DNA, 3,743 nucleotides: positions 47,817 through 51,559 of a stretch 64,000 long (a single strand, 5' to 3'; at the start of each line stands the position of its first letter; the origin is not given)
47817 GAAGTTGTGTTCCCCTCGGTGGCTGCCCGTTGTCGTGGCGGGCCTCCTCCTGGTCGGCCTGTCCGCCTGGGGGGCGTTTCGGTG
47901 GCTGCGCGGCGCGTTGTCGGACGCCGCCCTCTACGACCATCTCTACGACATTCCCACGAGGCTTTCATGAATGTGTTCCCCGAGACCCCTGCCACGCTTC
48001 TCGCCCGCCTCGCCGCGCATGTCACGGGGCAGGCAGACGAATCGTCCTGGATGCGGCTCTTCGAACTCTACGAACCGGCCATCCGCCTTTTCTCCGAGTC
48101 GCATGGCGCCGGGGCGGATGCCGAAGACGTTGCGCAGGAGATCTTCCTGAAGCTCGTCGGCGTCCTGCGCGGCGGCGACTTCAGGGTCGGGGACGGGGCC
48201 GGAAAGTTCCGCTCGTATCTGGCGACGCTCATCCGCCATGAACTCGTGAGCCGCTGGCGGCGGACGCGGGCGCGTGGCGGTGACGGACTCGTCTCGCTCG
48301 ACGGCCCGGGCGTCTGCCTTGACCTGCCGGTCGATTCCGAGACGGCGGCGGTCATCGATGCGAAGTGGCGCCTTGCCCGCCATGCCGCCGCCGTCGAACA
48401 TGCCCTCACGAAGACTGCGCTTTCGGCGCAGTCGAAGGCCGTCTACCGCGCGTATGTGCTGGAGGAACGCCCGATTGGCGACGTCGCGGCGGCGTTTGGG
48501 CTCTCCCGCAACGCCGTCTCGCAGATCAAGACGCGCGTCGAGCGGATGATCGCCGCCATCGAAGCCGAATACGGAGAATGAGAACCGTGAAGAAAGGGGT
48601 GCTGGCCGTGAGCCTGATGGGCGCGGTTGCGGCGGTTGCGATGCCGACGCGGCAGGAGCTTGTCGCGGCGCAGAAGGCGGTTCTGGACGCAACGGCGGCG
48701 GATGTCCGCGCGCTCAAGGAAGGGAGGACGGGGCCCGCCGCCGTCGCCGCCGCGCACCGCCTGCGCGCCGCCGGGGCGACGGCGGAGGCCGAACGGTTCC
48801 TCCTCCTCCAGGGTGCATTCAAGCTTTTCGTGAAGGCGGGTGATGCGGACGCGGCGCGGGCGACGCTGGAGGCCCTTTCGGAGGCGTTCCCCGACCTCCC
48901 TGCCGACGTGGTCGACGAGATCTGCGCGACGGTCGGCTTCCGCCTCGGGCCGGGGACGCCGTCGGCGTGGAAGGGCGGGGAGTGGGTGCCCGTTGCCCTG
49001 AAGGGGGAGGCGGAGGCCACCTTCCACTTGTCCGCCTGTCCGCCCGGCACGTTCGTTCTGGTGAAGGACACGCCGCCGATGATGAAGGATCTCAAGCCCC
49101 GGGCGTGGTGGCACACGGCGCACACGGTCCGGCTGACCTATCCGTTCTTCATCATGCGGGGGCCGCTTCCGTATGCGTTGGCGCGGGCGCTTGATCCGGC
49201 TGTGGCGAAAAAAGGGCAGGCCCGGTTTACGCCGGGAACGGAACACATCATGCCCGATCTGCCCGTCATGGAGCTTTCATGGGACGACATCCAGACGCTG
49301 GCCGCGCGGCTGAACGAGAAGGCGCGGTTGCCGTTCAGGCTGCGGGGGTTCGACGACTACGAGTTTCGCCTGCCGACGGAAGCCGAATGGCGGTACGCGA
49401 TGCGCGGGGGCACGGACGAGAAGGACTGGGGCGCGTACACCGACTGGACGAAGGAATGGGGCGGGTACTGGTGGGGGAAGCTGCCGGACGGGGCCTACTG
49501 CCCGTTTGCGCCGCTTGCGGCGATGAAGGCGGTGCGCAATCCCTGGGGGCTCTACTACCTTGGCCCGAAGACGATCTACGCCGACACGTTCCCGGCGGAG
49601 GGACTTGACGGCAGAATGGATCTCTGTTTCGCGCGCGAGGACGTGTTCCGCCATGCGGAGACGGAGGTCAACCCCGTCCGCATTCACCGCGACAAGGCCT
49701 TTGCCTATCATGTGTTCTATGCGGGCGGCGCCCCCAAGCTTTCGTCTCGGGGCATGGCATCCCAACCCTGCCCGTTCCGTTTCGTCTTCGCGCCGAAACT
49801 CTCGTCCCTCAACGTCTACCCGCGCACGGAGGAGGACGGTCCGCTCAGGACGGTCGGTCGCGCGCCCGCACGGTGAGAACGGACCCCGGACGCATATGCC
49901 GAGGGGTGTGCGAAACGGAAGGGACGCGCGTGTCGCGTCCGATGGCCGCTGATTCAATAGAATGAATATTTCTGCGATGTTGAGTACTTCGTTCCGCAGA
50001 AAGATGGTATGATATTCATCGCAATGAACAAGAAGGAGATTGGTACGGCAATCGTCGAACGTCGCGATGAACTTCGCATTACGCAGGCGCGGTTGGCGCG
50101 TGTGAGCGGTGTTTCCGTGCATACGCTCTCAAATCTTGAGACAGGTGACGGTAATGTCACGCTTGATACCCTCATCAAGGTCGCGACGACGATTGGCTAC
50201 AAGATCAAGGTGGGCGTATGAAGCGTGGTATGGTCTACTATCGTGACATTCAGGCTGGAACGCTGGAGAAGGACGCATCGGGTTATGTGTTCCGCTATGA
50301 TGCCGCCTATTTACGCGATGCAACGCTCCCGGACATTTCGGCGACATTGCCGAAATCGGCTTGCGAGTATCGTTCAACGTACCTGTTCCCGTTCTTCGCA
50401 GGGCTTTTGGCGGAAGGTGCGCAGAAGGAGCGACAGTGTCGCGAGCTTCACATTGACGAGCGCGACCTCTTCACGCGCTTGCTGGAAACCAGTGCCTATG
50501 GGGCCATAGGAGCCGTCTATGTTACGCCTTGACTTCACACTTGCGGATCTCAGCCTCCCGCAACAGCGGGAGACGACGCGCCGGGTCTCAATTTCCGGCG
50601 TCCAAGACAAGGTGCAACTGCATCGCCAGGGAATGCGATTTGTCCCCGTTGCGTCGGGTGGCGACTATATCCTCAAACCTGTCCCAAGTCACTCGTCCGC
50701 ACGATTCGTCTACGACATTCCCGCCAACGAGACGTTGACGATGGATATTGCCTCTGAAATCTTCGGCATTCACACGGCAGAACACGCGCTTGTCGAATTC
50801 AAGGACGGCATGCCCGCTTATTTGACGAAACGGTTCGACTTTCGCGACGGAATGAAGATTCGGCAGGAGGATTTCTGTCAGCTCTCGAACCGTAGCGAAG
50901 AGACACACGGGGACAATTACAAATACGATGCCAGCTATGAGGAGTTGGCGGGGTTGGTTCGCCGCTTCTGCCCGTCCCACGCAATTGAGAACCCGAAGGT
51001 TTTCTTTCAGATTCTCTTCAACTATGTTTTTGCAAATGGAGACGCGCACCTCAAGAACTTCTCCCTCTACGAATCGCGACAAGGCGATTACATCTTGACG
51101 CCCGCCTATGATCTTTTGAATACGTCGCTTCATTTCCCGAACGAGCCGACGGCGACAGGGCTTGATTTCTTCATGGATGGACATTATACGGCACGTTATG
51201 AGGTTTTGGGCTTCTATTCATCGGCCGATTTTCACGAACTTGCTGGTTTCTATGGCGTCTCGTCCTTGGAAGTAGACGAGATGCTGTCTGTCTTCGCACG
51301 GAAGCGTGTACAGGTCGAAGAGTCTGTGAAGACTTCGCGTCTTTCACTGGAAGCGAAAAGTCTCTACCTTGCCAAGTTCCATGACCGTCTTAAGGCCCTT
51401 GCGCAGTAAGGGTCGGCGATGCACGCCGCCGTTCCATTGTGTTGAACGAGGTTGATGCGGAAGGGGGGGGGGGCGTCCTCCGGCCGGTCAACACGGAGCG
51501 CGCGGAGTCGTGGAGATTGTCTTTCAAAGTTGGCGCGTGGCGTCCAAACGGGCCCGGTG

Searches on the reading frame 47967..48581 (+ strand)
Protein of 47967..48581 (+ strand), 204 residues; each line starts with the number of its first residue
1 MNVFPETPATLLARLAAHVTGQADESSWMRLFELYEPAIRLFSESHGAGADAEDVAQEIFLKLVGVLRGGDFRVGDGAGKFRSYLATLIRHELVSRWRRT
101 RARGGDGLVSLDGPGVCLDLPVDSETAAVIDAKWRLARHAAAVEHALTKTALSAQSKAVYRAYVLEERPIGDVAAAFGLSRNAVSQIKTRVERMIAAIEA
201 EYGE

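Call 113: search_protein_families(library=pfam, proteins=[window:47967-48581:+], max_evalue=0.001)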
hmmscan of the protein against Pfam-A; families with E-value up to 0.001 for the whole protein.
window:47967-48581:+ (204 aa): 2 families
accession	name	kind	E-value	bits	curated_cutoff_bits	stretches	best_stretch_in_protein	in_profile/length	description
PF04542.20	Sigma70_r2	-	1e-07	32.1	24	1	47-101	18-69/71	Sigma-70 region 2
PF04545.22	Sigma70_r4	-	0.00046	20.1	24.1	1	155-190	8-43/50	Sigma-70, region 4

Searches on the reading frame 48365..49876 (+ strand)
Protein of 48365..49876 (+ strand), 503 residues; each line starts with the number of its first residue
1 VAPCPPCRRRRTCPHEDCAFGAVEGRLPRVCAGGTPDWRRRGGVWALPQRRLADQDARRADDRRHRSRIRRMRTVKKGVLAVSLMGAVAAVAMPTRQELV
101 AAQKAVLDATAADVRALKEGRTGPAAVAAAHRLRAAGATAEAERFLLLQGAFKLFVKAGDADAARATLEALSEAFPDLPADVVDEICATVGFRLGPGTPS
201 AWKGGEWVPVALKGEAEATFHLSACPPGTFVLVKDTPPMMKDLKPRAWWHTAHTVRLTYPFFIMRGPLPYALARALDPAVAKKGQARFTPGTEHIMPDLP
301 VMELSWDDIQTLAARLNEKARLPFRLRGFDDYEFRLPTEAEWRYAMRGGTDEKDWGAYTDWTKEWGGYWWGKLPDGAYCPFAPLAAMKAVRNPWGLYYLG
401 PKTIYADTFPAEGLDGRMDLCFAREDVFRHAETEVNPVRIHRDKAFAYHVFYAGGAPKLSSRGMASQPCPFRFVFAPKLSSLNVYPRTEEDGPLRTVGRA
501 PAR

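Call 113: search_protein_families(library=pfam, proteins=[window:48365-49876:+], max_evalue=0.001)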
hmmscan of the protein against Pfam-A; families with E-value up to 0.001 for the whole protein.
window:48365-49876:+ (503 aa): 1 family
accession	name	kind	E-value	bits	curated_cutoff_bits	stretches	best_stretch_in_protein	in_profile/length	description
PF03781.23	FGE-sulfatase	-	1.6e-11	44.8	23.3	1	292-397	84-179/255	Sulfatase-modifying factor enzyme 1-like domain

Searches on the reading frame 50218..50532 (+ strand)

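Call 3: search_protein_families(library=pfam, proteins=[window:50218-50532:+], max_evalue=1)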
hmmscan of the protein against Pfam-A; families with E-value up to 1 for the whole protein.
window:50218-50532:+ (104 aa): 1 family
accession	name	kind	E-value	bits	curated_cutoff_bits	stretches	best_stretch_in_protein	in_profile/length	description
PF13657.11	Couple_hipA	-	1.2e-18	67.8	22.5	1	6-102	3-98/99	HipA N-terminal domain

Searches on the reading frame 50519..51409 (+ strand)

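Call 3: search_protein_families(library=pfam, proteins=[window:50519-51409:+], max_evalue=1)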
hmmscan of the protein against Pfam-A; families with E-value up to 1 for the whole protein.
window:50519-51409:+ (296 aa): 1 family
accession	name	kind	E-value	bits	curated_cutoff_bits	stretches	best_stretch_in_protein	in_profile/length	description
PF07804.18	HipA_C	-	2.6e-39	135.5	30.5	1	24-215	2-170/213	HipA-like C-terminal domain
